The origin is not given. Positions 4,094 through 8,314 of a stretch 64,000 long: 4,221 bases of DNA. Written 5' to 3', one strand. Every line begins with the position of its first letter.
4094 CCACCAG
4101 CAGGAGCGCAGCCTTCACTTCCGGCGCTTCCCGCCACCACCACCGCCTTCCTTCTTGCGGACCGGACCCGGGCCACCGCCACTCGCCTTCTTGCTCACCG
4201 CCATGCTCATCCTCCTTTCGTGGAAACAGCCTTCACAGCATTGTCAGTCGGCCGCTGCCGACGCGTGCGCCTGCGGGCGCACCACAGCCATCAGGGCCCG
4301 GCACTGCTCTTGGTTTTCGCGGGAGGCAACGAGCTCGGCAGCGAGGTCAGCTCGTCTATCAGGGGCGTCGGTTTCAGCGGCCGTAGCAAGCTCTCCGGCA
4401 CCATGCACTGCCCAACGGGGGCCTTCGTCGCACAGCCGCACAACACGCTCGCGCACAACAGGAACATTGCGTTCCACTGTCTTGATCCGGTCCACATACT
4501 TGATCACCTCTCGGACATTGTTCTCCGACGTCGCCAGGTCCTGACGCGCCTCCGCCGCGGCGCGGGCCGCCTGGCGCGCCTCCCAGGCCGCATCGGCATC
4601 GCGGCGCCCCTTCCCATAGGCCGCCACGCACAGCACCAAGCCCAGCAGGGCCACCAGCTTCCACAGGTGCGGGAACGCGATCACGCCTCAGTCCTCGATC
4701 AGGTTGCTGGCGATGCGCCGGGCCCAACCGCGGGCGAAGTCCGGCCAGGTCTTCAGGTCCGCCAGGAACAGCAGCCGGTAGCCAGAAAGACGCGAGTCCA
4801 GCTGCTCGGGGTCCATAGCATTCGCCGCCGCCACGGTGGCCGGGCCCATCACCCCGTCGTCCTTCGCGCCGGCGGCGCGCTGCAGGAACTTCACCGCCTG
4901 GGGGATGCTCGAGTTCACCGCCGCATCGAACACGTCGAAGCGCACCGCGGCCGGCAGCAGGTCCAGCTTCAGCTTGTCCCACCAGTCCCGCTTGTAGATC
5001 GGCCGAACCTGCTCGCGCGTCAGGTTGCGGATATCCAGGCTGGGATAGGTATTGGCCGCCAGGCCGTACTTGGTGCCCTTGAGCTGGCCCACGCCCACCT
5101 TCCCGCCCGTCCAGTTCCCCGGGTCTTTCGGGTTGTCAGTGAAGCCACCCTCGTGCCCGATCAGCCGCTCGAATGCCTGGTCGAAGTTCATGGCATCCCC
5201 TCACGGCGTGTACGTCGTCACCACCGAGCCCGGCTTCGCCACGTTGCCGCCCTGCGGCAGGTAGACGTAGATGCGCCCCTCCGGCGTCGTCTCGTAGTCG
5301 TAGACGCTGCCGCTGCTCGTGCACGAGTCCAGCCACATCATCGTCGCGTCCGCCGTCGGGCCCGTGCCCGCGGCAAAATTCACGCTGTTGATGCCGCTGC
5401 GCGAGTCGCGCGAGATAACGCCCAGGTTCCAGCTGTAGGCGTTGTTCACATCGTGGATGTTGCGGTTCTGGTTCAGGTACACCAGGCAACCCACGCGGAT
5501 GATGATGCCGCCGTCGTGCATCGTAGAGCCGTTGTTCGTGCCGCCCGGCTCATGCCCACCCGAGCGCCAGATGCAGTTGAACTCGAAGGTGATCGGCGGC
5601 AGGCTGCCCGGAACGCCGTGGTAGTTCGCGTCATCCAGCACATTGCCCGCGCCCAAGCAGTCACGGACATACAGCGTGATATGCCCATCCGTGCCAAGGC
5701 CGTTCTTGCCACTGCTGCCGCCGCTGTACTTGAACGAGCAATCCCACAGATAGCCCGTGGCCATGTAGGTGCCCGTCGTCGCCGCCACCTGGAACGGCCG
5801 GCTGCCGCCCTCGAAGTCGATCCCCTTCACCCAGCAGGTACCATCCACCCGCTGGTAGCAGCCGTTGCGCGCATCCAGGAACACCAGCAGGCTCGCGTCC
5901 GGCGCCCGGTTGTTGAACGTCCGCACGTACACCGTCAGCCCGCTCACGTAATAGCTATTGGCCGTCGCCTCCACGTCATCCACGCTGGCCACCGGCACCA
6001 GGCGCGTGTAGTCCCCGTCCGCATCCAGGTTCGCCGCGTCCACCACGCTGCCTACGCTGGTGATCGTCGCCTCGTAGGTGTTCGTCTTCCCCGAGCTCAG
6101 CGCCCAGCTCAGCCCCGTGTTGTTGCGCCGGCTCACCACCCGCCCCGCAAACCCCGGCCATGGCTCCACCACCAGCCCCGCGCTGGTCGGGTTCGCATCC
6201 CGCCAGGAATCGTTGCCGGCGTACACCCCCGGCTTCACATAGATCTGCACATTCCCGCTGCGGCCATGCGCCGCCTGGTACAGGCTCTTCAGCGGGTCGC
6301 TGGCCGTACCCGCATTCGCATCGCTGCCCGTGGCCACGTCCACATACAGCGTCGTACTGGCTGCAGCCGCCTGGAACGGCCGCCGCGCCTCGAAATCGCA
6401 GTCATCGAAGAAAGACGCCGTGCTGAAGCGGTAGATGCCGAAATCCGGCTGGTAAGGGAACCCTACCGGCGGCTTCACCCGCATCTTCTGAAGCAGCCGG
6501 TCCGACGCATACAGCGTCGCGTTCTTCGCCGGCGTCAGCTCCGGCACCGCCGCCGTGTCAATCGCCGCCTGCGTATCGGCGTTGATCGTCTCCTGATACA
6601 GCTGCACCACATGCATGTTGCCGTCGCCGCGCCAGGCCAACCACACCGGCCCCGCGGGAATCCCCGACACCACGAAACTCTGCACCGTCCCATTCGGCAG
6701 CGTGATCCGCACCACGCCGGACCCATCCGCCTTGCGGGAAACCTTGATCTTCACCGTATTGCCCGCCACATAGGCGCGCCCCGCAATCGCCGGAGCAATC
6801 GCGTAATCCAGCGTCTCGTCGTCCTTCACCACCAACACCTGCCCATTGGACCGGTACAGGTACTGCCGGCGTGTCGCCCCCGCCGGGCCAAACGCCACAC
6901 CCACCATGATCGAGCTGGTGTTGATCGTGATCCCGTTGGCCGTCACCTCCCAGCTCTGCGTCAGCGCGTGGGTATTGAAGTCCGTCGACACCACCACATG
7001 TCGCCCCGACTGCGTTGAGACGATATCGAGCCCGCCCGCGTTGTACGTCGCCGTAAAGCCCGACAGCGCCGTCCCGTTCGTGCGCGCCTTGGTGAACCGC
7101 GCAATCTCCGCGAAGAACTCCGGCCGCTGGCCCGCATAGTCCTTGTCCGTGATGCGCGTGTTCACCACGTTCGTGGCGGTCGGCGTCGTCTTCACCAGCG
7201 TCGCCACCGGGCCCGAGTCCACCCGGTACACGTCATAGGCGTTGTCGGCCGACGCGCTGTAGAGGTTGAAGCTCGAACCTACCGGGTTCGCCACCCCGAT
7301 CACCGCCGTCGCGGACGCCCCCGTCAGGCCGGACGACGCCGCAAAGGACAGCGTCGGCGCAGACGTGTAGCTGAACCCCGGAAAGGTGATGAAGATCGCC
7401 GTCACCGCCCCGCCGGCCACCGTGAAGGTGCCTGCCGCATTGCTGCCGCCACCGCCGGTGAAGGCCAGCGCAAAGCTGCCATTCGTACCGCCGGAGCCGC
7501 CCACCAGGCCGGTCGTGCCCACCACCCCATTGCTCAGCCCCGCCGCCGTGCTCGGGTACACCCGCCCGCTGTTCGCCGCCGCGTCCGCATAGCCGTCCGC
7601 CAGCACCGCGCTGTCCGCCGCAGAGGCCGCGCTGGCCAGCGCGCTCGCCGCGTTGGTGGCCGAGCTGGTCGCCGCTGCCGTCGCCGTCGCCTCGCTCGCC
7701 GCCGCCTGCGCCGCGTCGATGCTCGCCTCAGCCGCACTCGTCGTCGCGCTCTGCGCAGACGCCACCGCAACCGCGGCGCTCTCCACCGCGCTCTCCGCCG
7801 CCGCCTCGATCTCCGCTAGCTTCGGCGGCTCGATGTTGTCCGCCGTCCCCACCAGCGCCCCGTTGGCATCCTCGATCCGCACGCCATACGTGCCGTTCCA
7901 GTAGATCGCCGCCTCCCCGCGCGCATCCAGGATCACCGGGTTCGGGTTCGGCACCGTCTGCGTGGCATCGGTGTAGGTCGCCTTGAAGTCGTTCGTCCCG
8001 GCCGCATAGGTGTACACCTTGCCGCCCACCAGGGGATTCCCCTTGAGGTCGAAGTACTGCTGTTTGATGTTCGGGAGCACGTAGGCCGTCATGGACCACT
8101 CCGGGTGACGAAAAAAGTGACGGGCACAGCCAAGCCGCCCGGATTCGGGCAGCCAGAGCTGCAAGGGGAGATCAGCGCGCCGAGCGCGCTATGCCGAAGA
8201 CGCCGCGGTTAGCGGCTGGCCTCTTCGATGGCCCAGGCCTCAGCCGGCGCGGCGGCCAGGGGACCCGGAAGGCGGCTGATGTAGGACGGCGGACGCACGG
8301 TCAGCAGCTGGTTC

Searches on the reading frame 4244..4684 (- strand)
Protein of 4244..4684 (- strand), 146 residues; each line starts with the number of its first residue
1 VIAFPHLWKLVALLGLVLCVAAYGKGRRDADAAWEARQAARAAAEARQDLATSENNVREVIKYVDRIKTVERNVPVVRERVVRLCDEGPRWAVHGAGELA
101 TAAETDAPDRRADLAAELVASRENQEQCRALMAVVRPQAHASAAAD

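Call 9: search_protein_families(library=phrogs, proteins=[window:4244-4684:-], max_evalue=0.001)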
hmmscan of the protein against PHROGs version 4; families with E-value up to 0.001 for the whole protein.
window:4244-4684:- (146 aa): 3 families
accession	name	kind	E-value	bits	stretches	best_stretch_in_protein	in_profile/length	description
phrog_4952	-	other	4.6e-08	34.2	1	6-73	6-79/171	signal peptide motif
phrog_312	-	lysis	7.3e-05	23.8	1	7-71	8-74/173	Rz-like spanin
phrog_1026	-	lysis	0.00051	21.2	0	8-62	10-66/85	Rz-like spanin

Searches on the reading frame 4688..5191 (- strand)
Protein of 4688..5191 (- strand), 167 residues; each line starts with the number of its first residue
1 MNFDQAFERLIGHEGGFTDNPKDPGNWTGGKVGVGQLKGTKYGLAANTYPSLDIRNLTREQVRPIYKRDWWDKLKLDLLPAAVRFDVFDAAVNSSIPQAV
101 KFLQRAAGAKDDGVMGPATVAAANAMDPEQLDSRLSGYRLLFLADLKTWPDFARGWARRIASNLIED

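Call 9: search_protein_families(library=phrogs, proteins=[window:4688-5191:-], max_evalue=0.001)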
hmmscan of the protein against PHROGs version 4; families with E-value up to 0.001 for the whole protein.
window:4688-5191:- (167 aa): 2 families
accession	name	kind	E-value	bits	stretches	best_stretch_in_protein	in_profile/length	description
phrog_315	-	lysis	1.9e-45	156.6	1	1-163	333-487/677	endolysin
phrog_12853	-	unknown function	1.4e-17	65.4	1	1-124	1-130/131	-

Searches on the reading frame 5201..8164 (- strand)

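Call 9: search_protein_families(library=phrogs, proteins=[window:5201-8164:-], max_evalue=0.001)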
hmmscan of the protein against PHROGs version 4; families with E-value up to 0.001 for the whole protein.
window:5201-8164:- (987 aa): 4 families
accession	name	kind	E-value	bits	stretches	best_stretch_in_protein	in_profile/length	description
phrog_16653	-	other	7.8e-59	200.5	1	599-967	71-463/482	hydrolase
phrog_32409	-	tail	4.6e-34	118.8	1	603-967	510-865/884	tail fiber protein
phrog_26934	-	unknown function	2.6e-29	103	1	122-332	81-292/998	-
phrog_26190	-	unknown function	9.2e-12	45.8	1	25-114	1-92/260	-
